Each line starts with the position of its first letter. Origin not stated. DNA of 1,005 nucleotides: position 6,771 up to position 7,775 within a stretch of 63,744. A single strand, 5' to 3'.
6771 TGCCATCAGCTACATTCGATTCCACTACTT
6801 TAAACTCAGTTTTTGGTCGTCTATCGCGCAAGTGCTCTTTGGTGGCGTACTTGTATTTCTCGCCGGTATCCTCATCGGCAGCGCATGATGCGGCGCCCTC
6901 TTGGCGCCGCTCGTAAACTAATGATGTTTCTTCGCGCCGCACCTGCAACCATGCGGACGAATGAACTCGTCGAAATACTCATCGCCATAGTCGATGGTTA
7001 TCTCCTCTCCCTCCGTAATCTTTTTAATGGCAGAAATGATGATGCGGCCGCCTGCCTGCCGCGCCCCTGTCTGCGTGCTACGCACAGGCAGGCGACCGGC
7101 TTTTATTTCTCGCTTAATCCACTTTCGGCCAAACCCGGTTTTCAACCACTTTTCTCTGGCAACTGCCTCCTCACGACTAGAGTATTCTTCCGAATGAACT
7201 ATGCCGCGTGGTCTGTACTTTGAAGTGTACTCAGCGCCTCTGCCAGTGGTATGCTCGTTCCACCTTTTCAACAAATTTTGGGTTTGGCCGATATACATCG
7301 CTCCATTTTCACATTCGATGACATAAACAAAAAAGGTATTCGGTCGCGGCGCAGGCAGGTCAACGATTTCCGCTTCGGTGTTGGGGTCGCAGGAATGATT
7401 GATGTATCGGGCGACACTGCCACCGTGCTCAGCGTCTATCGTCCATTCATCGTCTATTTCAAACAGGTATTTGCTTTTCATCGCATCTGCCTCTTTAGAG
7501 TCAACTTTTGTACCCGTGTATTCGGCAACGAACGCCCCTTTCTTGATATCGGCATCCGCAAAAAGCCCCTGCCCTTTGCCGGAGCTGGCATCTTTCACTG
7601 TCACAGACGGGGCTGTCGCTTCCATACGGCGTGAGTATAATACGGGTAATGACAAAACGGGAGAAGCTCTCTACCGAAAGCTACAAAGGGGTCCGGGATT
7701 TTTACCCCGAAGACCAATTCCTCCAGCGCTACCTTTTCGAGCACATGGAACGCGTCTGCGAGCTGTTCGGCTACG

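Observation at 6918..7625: SET-domain methyltransferase gene with an in-frame GIY-YIG nuclease domain inserted in the SET-C beta-turn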

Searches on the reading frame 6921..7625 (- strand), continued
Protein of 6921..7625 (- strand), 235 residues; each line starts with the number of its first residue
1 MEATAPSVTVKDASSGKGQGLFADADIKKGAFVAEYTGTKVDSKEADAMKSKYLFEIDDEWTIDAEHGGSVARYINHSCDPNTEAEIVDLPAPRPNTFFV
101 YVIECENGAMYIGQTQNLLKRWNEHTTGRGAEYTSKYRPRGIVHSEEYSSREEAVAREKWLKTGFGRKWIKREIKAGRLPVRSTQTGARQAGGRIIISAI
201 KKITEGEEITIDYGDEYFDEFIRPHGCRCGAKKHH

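Call 63: fold_search(model_id=the predicted structure, library=pdb)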
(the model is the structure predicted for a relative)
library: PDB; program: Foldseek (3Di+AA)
matches with E <= 10: 778; with E <= 0.001: 62
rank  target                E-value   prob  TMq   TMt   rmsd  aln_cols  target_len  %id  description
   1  6u9n_B                1.6e-05  1.00  0.34  0.52   8.4       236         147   22  MLL1 SET N3861I/Q3867L bound to inhibitor 14 (TC-5139) (released 2020-07-01)
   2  6u9m_A                1.9e-05  1.00  0.34  0.52   8.4       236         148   22  MLL1 SET N3861I/Q3867L bound to inhibitor 16 (TC-5109) (released 2020-07-01)
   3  6u9k_B                2.0e-05  1.00  0.34  0.52   8.5       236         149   22  MLL1 SET N3861I/Q3867L bound to inhibitor 18 (TC-5153) (released 2020-07-01)
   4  6u9k_A                2.1e-05  1.00  0.34  0.52   8.4       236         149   22  MLL1 SET N3861I/Q3867L bound to inhibitor 18 (TC-5153) (released 2020-07-01)
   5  5f5e                  3.5e-05  1.00  0.34  0.51   8.5       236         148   22  The Crystal Structure of MLL1 SET domain with N3816I/Q3867L mutation (released 2016-02-24)
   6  6u9n_A                3.7e-05  1.00  0.34  0.52   8.4       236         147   22  MLL1 SET N3861I/Q3867L bound to inhibitor 14 (TC-5139) (released 2020-07-01)
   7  7w67_C                3.7e-05  1.00  0.34  0.49   9.0       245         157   20  The crystal structure of MLL1 (N3861I/Q3867L/C3882SS)-RBBP5-ASH2L in complex with H3K4me0 peptide (released 2022-09-07)
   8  2w5y                  4.5e-05  1.00  0.33  0.44   9.5       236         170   21  Binary Complex of the Mixed Lineage Leukaemia (MLL1) SET Domain with the cofactor product S-Adenosylhomocysteine. (released 2009-02-10)
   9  2w5z_A                6.2e-05  1.00  0.33  0.41   9.6       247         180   19  Ternary Complex of the Mixed Lineage Leukaemia (MLL1) SET Domain with the cofactor product S-Adenosylhomocysteine and  (released 2009-02-10)
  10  7w6a_C                6.6e-05  1.00  0.33  0.47   9.5       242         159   21  Crystal structure of the MLL1 (N3861I/Q3867L/C3882SS)-RBBP5-ASH2L complex (released 2022-09-07)
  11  5f6l_A                9.0e-05  1.00  0.33  0.48   9.6       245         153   20  The crystal structure of MLL1 (N3861I/Q3867L) in complex with RbBP5 and Ash2L (released 2016-02-24)
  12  7w6l_E                9.5e-05  1.00  0.29  0.45   8.3       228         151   18  The crystal structure of MLL3-RBBP5-ASH2L in complex with H3K4me0 peptide (released 2022-09-07)
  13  7w6l_C                1.0e-04  1.00  0.30  0.44   9.8       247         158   19  The crystal structure of MLL3-RBBP5-ASH2L in complex with H3K4me0 peptide (released 2022-09-07)
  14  6boz_A                1.2e-04  1.00  0.31  0.49  10.0       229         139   14  Structure of human SETD8 in complex with covalent inhibitor MS4138 (released 2019-05-01)
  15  5f6k_C                1.5e-04  1.00  0.34  0.51   8.3       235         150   21  Crystal structure of the MLL3-Ash2L-RbBP5 complex (released 2016-02-24)
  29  1zg2_MODEL_1_A        3.8e-04  1.00  0.23  0.51   7.6        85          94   32  Solution NMR structure of the UPF0213 protein BH0048 from Bacillus halodurans. Northeast Structural Genomics t (released 2005-06-21)
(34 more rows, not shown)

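Call 70: predict_structure(alignment_id=A7)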
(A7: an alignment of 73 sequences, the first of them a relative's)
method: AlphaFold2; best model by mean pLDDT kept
length: 235 residues; sequences in the alignment: 73
mean_pLDDT: 77.5   pTM: 0.62
mean pLDDT of the five models: 77.5, 76.4, 73.8, 72.3, 69.9
residues with pLDDT >= 90: 61; 70-90: 104; 50-70: 54; < 50: 16
segments of 3 or more residues with pLDDT < 50: 129-135, 184-190
pLDDT, mean of each block of 10 residues (from residue 1): 72 84 96 85 85 80 76 89 88 70 81 69 55 48 76 90 91 84 49 82 96 80 65 60
secondary structure, 60 per line:
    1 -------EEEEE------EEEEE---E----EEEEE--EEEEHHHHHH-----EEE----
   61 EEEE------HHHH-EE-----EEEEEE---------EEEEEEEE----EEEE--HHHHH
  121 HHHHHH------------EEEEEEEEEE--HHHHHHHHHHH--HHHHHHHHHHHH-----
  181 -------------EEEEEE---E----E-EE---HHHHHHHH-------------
elements in order: E8-12 E19-23 E32-36 E39-42 H43-48 E54-56 E61-64 H71-74 E83-88 E98-105 E110-113 H116-126 E139-148 H151-161 H164-175 E194-199 H215-222

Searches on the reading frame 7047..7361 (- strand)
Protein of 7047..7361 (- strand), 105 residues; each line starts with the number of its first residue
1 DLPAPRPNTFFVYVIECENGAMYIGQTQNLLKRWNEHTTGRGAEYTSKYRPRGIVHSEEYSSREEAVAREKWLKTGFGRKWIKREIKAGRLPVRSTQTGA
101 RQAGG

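Call 19: find_homologous_proteins(query=window:7047-7361:-, max_evalue=1e-10)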
Query seq(105 aa) (105 aa): 24 proteins with E <= 1e-10 among 31 candidates.
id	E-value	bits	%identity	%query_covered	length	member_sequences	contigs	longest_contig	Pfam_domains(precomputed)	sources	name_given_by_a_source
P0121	2.8e-36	142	60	99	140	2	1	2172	PF01541.31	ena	-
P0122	5.6e-34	135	62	99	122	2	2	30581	PF01541.31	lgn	-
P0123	1.2e-33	134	62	99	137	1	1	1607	PF01541.31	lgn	-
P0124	2.7e-33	132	61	100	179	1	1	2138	PF01035.27,PF01541.31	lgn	-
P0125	4.7e-33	132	61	100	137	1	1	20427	PF01541.31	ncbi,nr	ncbi:MAG TPA: GIY-YIG nuclease family protein [bacterium]|nr:GIY-YIG nuclease family protein [bacter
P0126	5.0e-32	128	59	100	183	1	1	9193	PF01035.27,PF01541.31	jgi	-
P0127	5.3e-32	128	60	100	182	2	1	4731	PF01035.27,PF01541.31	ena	-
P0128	1.6e-31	127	58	99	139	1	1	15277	PF01541.31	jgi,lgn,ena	-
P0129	6.0e-31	125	56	100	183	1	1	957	PF01035.27,PF01541.31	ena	-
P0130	8.3e-31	124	57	99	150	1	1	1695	PF01541.31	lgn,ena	-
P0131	1.1e-30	124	57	100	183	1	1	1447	PF01035.27,PF01541.31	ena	-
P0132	6.4e-30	121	59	100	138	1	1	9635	PF01541.31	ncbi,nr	ncbi:MAG: GIY-YIG nuclease family protein [Chloroflexota bacterium]|nr:GIY-YIG nuclease family prote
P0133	2.8e-29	119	59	100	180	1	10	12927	PF01035.27,PF01541.31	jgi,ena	-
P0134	4.6e-29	119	55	100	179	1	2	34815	PF01035.27,PF01541.31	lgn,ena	-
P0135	7.5e-29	118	61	86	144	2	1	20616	PF01541.31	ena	-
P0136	9.0e-29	118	60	86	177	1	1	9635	PF01035.27,PF01541.31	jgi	-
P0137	1.0e-28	118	59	100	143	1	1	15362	PF01541.31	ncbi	ncbi:MAG: GIY-YIG nuclease family protein [bacterium]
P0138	1.5e-28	117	56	100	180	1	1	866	PF01035.27,PF01541.31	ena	-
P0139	2.3e-28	116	57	100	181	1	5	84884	PF01035.27,PF01541.31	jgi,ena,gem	jgi:O-6-methylguanine DNA methyltransferase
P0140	1.7e-25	107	52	100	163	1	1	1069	PF01541.31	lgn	-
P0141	6.0e-24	102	56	78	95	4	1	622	PF01541.31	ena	-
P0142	1.3e-19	88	49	95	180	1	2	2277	PF01541.31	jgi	-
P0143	2.0e-14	72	43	87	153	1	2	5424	PF01541.31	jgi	jgi:predicted GIY-YIG superfamily endonuclease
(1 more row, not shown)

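Call 21: search_protein_representatives(protein=window:7047-7361:-)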
Query: 105 residues. Proteins with E-value up to 0.001 (for the whole library): 7648; up to 1e-10: 361; up to 1e-30: 33. The best 150 are listed.
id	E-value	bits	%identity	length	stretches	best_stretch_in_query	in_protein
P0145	3.7e-53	194.6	53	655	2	3-91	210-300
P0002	3.2e-41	156.2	74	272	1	1-91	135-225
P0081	4.4e-38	146.1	69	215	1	1-91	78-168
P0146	8.3e-38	145.2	68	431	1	2-104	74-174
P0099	1.9e-37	144.1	67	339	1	2-99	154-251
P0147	8.5e-36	138.7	68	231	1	1-91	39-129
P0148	3.8e-35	136.7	62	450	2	1-92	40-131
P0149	7.2e-35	135.7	68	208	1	1-91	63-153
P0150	4.4e-34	133.2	66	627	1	1-91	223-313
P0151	5.4e-34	132.9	67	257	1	1-91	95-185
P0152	1.0e-33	132.1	67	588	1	1-91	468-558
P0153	1.9e-33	131.2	64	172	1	2-91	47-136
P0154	2.6e-33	130.7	65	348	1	1-91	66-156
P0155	3.7e-33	130.2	67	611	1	2-91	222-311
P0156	5.1e-33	129.8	61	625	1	2-95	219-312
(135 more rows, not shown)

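Call 35: search_protein_families(library=pfam, alignment_id=A3, max_evalue=0.001)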
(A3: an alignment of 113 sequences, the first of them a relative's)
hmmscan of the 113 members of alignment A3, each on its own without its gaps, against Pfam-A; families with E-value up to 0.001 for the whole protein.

A. member 1, P0145 (655 aa): 3 families
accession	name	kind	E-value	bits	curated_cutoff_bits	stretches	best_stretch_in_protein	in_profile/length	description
PF01541.30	GIY-YIG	-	5.5e-30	103.9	22.6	2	218-284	1-70/78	GIY-YIG catalytic domain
PF01420.25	Methylase_S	-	7.6e-09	36.4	22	1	484-615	26-147/168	Type I restriction modification DNA specificity domain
PF10544.15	T5orf172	-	0.0003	21.7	20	0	231-282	16-63/101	T5orf172 domain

B. families by the number of members that match (of 113 scanned): 37 families (the first 25 are shown)
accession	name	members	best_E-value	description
PF01541.30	GIY-YIG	113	5.5e-30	GIY-YIG catalytic domain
PF01420.25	Methylase_S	67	6.6e-52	Type I restriction modification DNA specificity domain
PF10544.15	T5orf172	4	0.0003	T5orf172 domain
PF02384.22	N6_Mtase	3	6.9e-50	N-6 DNA Methylase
PF04313.20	HSDR_N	3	1.2e-42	Type I restriction enzyme R protein N terminus (HSDR_N)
PF06634.17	DUF1156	3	2.8e-26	Protein of unknown function (DUF1156)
PF05697.18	Trigger_N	2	1.9e-31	Bacterial trigger factor protein (TF)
PF05698.19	Trigger_C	2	3.7e-30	Bacterial trigger factor protein (TF) C-terminus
PF12564.13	TypeIII_RM_meth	2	2.5e-25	Type III restriction/modification enzyme methylation subunit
PF12161.14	HsdM_N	2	2.6e-23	HsdM N-terminal domain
PF01026.27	TatD_DNase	1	2.3e-70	TatD related DNase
PF06508.19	QueC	1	8.4e-63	Queuosine biosynthesis protein QueC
PF03559.20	Hexose_dehydrat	1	3.7e-54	NDP-hexose 2,3-dehydratase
PF01923.23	Cob_adeno_trans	1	7.8e-41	Cobalamin adenosyltransferase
PF01641.26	SelR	1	1.3e-40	SelR domain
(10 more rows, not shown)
